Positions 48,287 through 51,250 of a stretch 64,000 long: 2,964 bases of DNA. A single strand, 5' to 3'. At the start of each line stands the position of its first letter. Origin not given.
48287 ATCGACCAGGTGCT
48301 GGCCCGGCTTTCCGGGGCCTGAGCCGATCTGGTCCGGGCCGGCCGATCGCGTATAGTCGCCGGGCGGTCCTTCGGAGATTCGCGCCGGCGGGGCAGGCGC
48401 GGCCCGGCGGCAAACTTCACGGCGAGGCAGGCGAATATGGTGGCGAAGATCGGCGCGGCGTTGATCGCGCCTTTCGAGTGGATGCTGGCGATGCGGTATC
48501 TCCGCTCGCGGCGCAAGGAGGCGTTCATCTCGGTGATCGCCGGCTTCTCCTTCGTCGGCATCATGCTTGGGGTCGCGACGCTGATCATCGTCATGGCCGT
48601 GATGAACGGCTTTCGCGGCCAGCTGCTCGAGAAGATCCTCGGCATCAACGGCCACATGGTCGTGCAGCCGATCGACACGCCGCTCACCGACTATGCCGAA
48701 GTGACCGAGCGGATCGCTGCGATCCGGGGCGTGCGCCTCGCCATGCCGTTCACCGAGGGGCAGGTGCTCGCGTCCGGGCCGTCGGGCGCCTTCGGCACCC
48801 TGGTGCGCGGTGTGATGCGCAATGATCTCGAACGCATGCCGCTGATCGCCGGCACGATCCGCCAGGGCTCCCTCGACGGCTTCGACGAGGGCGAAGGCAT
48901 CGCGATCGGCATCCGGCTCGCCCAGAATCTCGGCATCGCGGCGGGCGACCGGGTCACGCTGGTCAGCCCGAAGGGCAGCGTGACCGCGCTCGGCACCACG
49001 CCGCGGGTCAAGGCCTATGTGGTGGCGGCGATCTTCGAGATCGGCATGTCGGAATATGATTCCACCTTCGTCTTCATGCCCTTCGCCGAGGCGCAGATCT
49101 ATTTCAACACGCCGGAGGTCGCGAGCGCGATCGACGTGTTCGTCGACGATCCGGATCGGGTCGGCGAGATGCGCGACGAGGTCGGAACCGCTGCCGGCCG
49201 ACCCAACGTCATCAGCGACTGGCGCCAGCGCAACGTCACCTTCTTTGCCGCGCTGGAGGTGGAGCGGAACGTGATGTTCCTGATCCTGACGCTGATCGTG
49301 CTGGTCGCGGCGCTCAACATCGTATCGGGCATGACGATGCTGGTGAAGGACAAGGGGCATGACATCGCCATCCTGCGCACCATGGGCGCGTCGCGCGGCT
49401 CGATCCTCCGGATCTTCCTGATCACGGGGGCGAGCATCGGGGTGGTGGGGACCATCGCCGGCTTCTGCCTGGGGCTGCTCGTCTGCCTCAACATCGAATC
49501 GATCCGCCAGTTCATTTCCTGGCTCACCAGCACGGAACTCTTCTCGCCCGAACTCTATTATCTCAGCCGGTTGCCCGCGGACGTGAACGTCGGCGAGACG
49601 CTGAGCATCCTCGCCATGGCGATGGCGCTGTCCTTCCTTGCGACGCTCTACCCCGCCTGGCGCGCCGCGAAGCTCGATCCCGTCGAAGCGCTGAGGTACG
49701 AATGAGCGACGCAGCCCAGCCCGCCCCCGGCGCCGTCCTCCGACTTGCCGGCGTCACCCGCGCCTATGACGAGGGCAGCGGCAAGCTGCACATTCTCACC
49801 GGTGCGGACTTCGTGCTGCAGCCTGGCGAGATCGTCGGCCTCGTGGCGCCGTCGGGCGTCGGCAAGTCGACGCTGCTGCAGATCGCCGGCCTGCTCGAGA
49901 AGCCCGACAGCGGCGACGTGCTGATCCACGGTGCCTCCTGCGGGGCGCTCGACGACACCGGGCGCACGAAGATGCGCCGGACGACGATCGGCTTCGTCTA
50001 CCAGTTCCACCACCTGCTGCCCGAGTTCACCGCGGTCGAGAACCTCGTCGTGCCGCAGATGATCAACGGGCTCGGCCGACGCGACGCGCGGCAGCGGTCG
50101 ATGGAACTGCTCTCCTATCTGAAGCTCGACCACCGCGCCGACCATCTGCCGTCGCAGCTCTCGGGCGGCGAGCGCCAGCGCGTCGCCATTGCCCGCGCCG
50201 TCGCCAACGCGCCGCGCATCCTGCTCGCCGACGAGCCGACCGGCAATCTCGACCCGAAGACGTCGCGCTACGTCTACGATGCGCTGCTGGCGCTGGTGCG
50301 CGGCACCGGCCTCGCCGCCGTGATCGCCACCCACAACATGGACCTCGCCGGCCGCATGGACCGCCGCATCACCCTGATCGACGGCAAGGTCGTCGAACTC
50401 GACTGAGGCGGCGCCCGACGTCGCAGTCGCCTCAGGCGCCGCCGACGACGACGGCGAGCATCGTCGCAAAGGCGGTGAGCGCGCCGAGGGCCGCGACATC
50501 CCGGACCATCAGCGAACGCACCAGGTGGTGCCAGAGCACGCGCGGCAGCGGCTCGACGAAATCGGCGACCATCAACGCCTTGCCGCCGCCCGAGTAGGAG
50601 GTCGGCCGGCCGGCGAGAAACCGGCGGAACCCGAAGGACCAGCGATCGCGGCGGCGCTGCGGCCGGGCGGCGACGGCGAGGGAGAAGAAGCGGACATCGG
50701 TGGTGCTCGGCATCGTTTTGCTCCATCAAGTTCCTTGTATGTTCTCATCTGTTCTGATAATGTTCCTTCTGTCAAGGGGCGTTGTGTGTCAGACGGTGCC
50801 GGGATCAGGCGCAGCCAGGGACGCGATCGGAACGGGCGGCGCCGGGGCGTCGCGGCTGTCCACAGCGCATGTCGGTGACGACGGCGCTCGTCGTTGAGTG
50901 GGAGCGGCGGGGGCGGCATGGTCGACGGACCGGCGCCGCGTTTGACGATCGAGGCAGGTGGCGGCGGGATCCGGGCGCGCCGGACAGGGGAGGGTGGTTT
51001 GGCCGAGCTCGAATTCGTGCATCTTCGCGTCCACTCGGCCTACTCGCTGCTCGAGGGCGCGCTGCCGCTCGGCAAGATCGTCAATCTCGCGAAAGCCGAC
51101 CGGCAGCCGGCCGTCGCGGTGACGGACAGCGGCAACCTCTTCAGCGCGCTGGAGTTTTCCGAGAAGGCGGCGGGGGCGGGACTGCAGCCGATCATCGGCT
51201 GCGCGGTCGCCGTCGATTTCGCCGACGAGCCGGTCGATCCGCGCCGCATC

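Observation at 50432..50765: Perfect alphaproteobacterial LexA box upstream of an unannotated small membrane-protein ORF between lolD and dnaE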

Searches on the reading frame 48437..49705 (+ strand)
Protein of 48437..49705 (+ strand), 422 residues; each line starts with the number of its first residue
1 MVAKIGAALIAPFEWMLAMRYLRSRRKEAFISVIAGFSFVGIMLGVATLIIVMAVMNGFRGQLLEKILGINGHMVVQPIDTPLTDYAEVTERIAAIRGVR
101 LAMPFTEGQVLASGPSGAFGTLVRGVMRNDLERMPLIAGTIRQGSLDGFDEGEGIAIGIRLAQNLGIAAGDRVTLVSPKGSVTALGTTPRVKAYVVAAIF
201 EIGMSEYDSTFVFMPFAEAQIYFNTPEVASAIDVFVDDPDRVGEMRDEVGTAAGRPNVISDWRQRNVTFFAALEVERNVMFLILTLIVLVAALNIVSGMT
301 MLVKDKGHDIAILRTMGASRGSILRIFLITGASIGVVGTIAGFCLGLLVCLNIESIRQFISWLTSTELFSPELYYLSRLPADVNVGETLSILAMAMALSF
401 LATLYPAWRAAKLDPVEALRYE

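Call 76: search_protein_families(library=ncbifam, proteins=[window:48437-49705:+], max_evalue=1e-10)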
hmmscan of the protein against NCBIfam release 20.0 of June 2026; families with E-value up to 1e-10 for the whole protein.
window:48437-49705:+ (422 aa): 4 families
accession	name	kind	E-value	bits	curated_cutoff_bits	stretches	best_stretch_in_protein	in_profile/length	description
TIGR02212.1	lolCE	equivalog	1.1e-143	479.2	362.45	1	12-422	1-411/411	lipoprotein-releasing ABC transporter permease subunit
NF008357.0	PRK11146.1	exception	1.3e-77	261.4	439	1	12-419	4-411/414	lipoprotein-releasing ABC transporter permease subunit LolE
TIGR02213.1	lolE_release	exception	1.8e-74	251.1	540.35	1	15-419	4-408/411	lipoprotein-releasing ABC transporter permease subunit LolE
NF008076.0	PRK10814.1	exception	5e-62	210.2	473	1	14-422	6-399/399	lipoprotein-releasing ABC transporter permease subunit LolC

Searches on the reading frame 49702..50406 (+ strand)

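Call 5: search_protein_families(library=pfam, proteins=[window:49702-50406:+], max_evalue=1)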
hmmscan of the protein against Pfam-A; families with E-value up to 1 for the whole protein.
window:49702-50406:+ (234 aa): 5 families
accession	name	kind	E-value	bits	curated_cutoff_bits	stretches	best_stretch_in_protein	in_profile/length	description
PF00005.33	ABC_tran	-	6.3e-31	108.2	25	1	33-180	2-136/137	ABC transporter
PF13304.12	AAA_21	-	0.00021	21.9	27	1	136-213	221-300/304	AAA domain, putative AbiEii toxin, Type IV TA system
PF03193.22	RsgA_GTPase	-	0.05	13.9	30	1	43-60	107-124/174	RsgA GTPase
PF20703.3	nSTAND1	-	0.16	12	27.1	1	43-67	34-57/379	Novel STAND NTPase 1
PF13555.12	AAA_29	-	0.31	11.3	27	0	39-59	19-39/61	P-loop containing region of AAA domain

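Call 76: search_protein_families(library=ncbifam, proteins=[window:49702-50406:+], max_evalue=1e-10)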
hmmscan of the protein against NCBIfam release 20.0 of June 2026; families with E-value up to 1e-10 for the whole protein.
window:49702-50406:+ (234 aa): 157 families (the best 25 are shown)
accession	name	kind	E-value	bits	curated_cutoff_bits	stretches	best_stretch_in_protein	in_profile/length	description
TIGR02211.1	LolD_lipo_ex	equivalog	6.4e-72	241.6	307.75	1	13-231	2-220/221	lipoprotein-releasing ABC transporter ATP-binding protein LolD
NF008639.0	PRK11629.1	equivalog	3.5e-65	219.7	360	1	13-230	7-224/234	lipoprotein-releasing ABC transporter ATP-binding protein LolD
NF007879.0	PRK10584.1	equivalog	3.4e-58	197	336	1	15-232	9-226/228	putative ABC transporter ATP-binding protein YbbA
NF007826.0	PRK10535.1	equivalog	6.2e-54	183.4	966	1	11-232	3-223/648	macrolide ABC transporter ATP-binding protein/permease MacB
TIGR02673.1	FtsE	equivalog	3.4e-52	177.2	264.85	1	13-226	2-210/214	cell division ATP-binding protein FtsE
NF038007.1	ABC_ATP_DarD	equivalog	6e-49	166.5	375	1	14-229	3-217/218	darobactin export ABC transporter ATP-binding protein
TIGR02982.1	heterocyst_DevA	subfamily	9.5e-49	165.9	295.8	1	12-230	1-219/220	ABC exporter ATP-binding subunit, DevA family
TIGR03608.1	L_ocin_972_ABC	subfamily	1.9e-45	154.9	254.85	1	29-225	11-206/206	putative bacteriocin export ABC transporter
TIGR02314.1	ABC_MetN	equivalog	3.6e-45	154.5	499.7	1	13-232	2-221/343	methionine ABC transporter ATP-binding protein MetN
NF007027.0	PRK09493.1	equivalog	4.8e-45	153.8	379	1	27-229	12-212/240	glutamine ABC transporter ATP-binding protein GlnQ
TIGR03005.1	ectoine_ehuA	equivalog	4.3e-43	147.4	345.4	1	27-232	11-227/252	ectoine/hydroxyectoine ABC transporter ATP-binding protein EhuA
NF008338.0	PRK11124.1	equivalog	1e-42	146.3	369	1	27-232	13-221/242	arginine ABC transporter ATP-binding protein ArtP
TIGR02315.1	ABC_phnC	equivalog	4.9e-42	144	266.1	1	13-231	2-225/243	phosphonate ABC transporter ATP-binding protein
TIGR00968.1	3a0106s01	subfamily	5.3e-40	137.4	342.75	1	27-231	11-210/237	sulfate ABC transporter ATP-binding protein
NF008428.0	PRK11264.1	equivalog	3e-39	134.8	406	1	30-232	17-224/250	L-cystine ABC transporter ATP-binding protein TcyN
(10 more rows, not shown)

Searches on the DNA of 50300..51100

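Call 72: search_rna_families(source=window, start=50300, end=51100, threshold=evalue, max_evalue=1)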
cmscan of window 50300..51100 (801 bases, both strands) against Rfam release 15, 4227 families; matches with E-value up to 1: 2.
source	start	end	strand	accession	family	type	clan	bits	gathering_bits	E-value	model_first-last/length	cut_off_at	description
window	50419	50456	-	RF00498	EAV_LTH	Cis-reg; leader;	-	19.4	70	0.084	1-45/45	no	Equine arteritis virus leader TRS hairpin (LTH)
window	50560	50621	-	RF02791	CcsR1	Gene; sRNA;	-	16.2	65.3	0.36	1-83/83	no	Conserved CCUCCUCCC motif stress-induced RNA 1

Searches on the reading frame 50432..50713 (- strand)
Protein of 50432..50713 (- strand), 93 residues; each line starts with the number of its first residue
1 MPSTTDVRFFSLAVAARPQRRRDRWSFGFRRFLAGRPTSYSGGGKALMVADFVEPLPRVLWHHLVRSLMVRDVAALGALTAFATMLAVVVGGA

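Call 5: search_protein_families(library=pfam, proteins=[window:50432-50713:-], max_evalue=1)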
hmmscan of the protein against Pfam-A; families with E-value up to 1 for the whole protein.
window:50432-50713:- (93 aa): 0 families

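Call 6: find_homologous_proteins(query=window:50432-50713:-, max_evalue=0.001)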
Query window:50432-50713:- (93 aa): 1 proteins with E <= 0.001 among 20 candidates.
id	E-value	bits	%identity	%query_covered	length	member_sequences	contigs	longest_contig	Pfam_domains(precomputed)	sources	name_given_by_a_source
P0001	1.0e-53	197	100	100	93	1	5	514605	-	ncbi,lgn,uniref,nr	ncbi:hypothetical protein [Methylobrevis albus]|uniref:Uncharacterized protein n=1 Tax=Methylobrevis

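Call 7: search_protein_families(library=ncbifam, proteins=[window:50432-50713:-], max_evalue=10)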
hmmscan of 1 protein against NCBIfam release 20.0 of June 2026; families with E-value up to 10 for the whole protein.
window:50432-50713:- (93 aa): 0 families

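Call 17: search_protein_representatives(protein=window:50432-50713:-)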
Query: 93 residues. Proteins with E-value up to 0.001 (for the whole library): 7; up to 1e-10: 1; up to 1e-30: 1. The best 7 are listed.
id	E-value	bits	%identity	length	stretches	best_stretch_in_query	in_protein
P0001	3.2e-54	196.6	100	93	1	1-93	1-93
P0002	7.1e-09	51.7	50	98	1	16-91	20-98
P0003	1.0e-06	44.8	58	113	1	43-90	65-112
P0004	4.5e-05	39.6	29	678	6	35-69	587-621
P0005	2.2e-04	37.4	56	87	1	45-92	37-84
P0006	2.6e-04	37.1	55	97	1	46-92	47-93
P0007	4.4e-04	36.4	58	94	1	48-92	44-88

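Call 38: find_homologous_proteins(query=A2, max_evalue=0.01)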
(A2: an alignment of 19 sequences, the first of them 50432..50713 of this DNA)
Query A2 (19 sequences) (93 aa, profile of the alignment): 37 proteins with E <= 0.01 among 8000 candidates.
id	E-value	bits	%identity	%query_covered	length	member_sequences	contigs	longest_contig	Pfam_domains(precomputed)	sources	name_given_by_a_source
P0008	2.0e-13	67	-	-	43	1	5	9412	-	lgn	-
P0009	6.7e-13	66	25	13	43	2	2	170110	-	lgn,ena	-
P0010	9.7e-13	65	50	13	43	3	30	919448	-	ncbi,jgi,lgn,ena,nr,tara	ncbi:MAG: hypothetical protein P1U84_02455 [Parvibaculaceae bacterium]|nr:hypothetical protein [Parv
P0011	4.0e-12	63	-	-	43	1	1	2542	-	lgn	-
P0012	1.2e-11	61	55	12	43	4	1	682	-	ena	-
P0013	1.6e-11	61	50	13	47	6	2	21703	-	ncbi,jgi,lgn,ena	jgi:hypothetical protein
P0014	1.9e-11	61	-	-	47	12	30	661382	-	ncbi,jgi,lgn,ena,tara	jgi:hypothetical protein|tara:strand:- start:735 stop:878 length:144 start_codon:yes stop_codon:yes 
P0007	2.3e-11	61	59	47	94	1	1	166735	-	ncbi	-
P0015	3.2e-11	60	55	12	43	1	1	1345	-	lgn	-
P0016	1.2e-10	58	-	-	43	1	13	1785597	-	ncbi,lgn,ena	-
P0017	3.0e-10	57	52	52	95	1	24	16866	-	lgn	-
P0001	6.1e-10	56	100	100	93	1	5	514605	-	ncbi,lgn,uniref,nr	ncbi:hypothetical protein [Methylobrevis albus]|uniref:Uncharacterized protein n=1 Tax=Methylobrevis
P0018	8.9e-10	56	-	-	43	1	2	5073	-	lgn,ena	-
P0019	1.3e-9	55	46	14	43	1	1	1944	-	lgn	-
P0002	4.9e-9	53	48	86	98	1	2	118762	-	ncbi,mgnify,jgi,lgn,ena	mgnify:CR=1 FL=1|jgi:hypothetical protein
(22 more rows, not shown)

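Call 52: find_encoding_contigs(protein=P0001, flank=4000, max_places=2)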
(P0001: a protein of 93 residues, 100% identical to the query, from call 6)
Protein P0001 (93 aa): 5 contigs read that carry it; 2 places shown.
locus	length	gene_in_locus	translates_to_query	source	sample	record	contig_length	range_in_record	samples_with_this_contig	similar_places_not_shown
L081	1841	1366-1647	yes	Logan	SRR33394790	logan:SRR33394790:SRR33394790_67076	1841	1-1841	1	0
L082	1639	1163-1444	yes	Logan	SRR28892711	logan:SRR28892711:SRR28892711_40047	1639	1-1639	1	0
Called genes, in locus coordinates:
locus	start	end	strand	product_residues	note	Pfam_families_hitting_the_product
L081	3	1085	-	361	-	?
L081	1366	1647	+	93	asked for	-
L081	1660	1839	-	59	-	?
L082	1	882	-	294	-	?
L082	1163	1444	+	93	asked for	-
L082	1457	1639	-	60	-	?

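Call 57: predict_structure(alignment_id=A3)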
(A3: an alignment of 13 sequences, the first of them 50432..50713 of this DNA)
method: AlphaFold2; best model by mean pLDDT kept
length: 93 residues; sequences in the alignment: 13
mean_pLDDT: 65.9   pTM: 0.33
mean pLDDT of the five models: 65.9, 64.0, 62.2, 61.9, 61.2
residues with pLDDT >= 90: 20; 70-90: 18; 50-70: 14; < 50: 41
segments of 3 or more residues with pLDDT < 50: 1-6, 8-40
pLDDT, mean of each block of 10 residues (from residue 1): 47 46 47 46 56 73 85 95 96 77
secondary structure, 60 per line:
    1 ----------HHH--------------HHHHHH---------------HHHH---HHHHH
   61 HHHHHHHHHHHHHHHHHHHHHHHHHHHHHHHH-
elements in order: H28-33 H49-52 H56-92
